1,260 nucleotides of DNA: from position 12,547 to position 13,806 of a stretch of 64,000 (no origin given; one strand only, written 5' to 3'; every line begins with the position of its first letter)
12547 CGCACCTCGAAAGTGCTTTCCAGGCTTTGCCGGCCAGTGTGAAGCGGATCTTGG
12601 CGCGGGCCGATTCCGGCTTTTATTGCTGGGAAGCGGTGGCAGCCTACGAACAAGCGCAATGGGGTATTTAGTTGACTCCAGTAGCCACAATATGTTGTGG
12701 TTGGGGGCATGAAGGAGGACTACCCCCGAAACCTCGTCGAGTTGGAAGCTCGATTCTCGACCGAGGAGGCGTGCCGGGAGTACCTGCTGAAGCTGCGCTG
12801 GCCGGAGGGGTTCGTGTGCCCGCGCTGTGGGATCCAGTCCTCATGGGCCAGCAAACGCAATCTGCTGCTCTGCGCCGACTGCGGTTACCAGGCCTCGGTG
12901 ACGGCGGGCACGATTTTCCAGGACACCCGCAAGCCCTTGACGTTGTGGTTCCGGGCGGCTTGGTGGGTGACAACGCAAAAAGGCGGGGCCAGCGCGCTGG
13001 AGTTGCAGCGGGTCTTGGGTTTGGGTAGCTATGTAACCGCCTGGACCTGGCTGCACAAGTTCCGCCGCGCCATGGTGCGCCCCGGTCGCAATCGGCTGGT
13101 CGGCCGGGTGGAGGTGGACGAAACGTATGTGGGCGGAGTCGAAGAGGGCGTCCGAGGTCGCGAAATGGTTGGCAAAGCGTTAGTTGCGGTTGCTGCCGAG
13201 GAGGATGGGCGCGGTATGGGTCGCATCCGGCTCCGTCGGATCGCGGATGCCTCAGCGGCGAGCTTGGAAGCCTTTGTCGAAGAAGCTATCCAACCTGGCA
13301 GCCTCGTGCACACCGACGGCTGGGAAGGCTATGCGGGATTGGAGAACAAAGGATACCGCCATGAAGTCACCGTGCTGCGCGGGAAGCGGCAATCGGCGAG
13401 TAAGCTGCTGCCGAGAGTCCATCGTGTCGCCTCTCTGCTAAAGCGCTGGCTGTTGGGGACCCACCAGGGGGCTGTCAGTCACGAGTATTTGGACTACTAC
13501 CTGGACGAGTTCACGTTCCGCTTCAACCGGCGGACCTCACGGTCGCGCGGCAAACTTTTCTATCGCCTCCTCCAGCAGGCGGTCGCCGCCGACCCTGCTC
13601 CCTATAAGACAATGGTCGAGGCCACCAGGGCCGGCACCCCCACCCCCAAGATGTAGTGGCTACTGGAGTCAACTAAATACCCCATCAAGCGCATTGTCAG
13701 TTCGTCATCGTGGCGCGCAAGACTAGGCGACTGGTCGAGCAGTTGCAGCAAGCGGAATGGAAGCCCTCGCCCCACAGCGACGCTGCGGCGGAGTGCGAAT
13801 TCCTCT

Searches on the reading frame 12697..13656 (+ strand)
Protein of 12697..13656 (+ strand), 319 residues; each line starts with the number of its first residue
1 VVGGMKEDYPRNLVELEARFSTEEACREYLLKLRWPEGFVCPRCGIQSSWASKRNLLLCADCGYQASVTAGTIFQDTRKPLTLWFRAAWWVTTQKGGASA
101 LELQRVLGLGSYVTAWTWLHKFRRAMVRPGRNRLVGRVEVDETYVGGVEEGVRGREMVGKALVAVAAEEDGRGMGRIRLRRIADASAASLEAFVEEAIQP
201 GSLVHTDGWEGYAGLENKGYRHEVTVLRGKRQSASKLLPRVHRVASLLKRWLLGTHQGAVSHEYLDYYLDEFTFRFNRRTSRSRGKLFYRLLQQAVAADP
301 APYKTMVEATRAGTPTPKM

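Call 79: search_protein_families(library=pfam, proteins=[window:12697-13656:+], max_evalue=0.001)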
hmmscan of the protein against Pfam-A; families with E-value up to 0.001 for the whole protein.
window:12697-13656:+ (319 aa): 2 families
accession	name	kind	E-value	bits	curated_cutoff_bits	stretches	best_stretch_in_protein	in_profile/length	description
PF12762.13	DDE_Tnp_IS1595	-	6.5e-33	114.3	27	1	134-277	2-153/153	ISXO2-like transposase domain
PF12760.12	Zn_ribbon_IS1595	-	9.3e-15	54.8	25.4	1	22-65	2-46/46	Transposase zinc-ribbon domain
